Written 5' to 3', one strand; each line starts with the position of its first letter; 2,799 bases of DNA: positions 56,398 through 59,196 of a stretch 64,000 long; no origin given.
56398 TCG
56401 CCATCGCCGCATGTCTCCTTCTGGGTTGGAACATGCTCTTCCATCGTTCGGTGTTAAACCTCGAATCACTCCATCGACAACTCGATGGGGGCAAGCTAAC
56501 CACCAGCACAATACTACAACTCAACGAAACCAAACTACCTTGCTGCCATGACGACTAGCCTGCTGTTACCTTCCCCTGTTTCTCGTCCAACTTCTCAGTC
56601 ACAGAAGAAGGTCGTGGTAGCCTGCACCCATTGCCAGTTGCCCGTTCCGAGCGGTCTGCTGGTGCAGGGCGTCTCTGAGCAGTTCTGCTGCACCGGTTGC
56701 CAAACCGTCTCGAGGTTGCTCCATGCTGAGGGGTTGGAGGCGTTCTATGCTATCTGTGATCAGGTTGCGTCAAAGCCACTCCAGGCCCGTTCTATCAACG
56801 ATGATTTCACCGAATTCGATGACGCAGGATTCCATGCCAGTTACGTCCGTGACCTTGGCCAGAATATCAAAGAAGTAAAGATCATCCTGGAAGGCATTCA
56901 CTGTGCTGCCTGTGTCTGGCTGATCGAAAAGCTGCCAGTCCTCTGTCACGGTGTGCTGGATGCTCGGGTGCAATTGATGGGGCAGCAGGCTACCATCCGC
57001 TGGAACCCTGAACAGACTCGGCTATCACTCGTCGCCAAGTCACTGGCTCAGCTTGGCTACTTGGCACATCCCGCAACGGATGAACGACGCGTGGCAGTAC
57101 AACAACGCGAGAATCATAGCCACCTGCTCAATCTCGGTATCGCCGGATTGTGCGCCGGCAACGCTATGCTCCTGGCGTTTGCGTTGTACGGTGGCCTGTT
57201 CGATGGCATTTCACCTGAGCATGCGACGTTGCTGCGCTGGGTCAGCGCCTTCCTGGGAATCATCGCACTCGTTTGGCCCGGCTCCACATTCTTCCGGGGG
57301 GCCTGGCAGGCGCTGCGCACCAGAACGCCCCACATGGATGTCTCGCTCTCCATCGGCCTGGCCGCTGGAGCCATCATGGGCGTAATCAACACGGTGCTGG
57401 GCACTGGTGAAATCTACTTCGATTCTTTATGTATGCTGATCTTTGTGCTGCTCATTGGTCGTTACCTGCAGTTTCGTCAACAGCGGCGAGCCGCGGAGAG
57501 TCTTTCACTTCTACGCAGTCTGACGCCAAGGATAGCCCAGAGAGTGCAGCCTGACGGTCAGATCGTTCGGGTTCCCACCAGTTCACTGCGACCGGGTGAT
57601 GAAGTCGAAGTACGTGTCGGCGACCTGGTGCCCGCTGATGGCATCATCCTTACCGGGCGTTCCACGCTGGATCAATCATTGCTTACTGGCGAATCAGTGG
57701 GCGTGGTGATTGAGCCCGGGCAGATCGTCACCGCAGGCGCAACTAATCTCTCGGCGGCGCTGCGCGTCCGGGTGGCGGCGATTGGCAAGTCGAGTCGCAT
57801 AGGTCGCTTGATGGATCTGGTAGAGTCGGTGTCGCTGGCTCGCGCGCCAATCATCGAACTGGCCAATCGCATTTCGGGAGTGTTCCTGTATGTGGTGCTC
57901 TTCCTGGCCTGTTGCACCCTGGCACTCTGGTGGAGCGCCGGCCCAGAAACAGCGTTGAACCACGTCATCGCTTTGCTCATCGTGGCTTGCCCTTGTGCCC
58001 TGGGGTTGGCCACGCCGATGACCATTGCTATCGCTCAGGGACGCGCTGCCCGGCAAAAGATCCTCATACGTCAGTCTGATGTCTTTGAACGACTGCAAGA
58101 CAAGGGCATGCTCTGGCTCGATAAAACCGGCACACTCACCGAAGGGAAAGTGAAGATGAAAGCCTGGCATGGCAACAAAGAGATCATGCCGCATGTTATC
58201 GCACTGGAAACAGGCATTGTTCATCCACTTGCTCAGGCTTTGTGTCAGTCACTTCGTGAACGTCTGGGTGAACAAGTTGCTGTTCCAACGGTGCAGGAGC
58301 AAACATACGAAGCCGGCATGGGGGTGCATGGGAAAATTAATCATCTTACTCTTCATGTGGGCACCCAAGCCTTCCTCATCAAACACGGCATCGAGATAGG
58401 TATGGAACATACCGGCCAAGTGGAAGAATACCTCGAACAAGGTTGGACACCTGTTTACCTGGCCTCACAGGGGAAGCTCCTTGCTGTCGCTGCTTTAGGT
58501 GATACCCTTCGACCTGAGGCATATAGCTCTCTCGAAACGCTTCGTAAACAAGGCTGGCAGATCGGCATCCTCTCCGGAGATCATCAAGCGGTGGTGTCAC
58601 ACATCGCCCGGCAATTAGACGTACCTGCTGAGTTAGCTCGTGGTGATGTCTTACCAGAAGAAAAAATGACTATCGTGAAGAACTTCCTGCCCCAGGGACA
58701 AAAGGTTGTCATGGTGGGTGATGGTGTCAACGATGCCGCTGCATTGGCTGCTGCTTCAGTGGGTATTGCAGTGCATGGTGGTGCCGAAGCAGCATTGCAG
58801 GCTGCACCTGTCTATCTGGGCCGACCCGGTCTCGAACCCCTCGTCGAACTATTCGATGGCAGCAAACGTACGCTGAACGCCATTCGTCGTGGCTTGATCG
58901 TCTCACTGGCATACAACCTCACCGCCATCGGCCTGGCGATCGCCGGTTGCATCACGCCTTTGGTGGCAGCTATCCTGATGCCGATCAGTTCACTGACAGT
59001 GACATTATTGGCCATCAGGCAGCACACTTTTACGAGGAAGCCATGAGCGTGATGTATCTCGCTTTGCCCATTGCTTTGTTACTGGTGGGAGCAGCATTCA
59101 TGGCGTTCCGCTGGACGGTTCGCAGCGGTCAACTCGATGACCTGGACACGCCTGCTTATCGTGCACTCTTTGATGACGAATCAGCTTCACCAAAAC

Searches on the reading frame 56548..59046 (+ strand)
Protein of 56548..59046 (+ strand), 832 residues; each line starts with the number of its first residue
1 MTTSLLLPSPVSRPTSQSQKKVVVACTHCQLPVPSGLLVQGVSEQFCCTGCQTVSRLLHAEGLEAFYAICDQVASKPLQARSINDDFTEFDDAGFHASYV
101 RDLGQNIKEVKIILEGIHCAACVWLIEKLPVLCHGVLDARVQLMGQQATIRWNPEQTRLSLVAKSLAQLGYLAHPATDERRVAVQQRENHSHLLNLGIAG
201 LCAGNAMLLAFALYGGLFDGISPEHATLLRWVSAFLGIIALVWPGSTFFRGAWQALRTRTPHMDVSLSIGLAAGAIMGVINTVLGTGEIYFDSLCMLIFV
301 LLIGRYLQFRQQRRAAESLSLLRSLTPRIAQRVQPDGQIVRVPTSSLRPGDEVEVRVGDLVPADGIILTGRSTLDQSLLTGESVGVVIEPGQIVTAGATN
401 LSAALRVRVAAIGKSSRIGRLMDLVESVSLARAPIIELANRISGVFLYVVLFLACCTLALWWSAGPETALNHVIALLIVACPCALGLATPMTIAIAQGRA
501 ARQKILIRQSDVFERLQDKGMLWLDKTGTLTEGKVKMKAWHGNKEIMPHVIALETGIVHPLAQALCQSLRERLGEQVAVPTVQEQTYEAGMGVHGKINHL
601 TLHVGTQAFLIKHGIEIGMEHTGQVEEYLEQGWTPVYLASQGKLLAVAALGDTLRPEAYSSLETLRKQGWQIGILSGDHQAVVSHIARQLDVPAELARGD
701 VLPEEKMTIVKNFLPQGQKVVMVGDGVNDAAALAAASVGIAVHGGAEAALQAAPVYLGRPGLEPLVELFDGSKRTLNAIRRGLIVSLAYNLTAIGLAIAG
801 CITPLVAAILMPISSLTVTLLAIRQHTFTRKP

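Call 80: search_protein_families(library=ncbifam, proteins=[window:56548-59046:+], max_evalue=0.001)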
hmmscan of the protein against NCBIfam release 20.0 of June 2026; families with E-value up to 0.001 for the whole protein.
window:56548-59046:+ (832 aa): 25 families
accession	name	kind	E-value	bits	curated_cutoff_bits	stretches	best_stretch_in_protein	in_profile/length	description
TIGR01525.1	ATPase-IB_hvy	subfamily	4.8e-139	464.8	346.25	1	263-824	1-559/560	heavy metal translocating P-type ATPase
TIGR01511.1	ATPase-IB1_Cu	subfamily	2.1e-129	432.9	397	1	245-823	2-539/542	copper-translocating P-type ATPase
NF007952.0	PRK10671.1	equivalog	4.3e-112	375.8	1316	1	105-815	100-813/838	copper-exporting P-type ATPase CopA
TIGR01512.1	ATPase-IB2_Cd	subfamily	7.9e-98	328.3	313.5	2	295-586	22-298/494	cadmium family heavy metal-translocating P-type ATPase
NF008262.1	PRK11033.1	equivalog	2.1e-86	291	1005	1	109-811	42-712/731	zinc/cadmium/mercury/lead-transporting ATPase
NF033775.1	P_type_ZntA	exception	2.4e-73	247.7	1240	1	293-811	202-713/732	Zn(II)/Cd(II)/Pb(II) translocating P-type ATPase ZntA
TIGR01494.1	ATPase_P-type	subfamily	1.3e-68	231.6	62.3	1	296-811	1-474/478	HAD-IC family P-type ATPase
TIGR01647.1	ATPase-IIIA_H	equivalog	1.1e-50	172.7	615.5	2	279-538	47-305/755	plasma-membrane proton-efflux P-type ATPase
TIGR01497.1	kdpB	equivalog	1.4e-46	158.9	527.9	1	315-754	92-545/675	potassium-transporting ATPase subunit KdpB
NF010609.0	PRK14010.1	equivalog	3.5e-32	111.4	1323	2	296-536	71-315/673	K(+)-transporting ATPase subunit B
TIGR01517.1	ATPase-IIB_Ca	equivalog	3.5e-27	95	507.05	2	299-546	130-388/882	calcium-translocating P-type ATPase, PMCA-type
TIGR01522.1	ATPase-IIA2_Ca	equivalog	5.4e-27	93.9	798.3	2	297-541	86-341/854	calcium-transporting P-type ATPase, PMR1-type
TIGR01657.1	P-ATPase-V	hypoth_equivalog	2.6e-24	84.9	618.25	2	663-743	753-828/1055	ATP13A2 family polyamine export P-type ATPase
TIGR01116.1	ATPase-IIA1_Ca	equivalog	3.5e-21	75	703.4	2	297-535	33-281/799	calcium-translocating P-type ATPase, SERCA-type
TIGR01106.1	ATPase-IIC_X-K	subfamily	3.5e-20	71.5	946.1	2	287-542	102-368/997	Na,H/K antiporter P-type ATPase subunit alpha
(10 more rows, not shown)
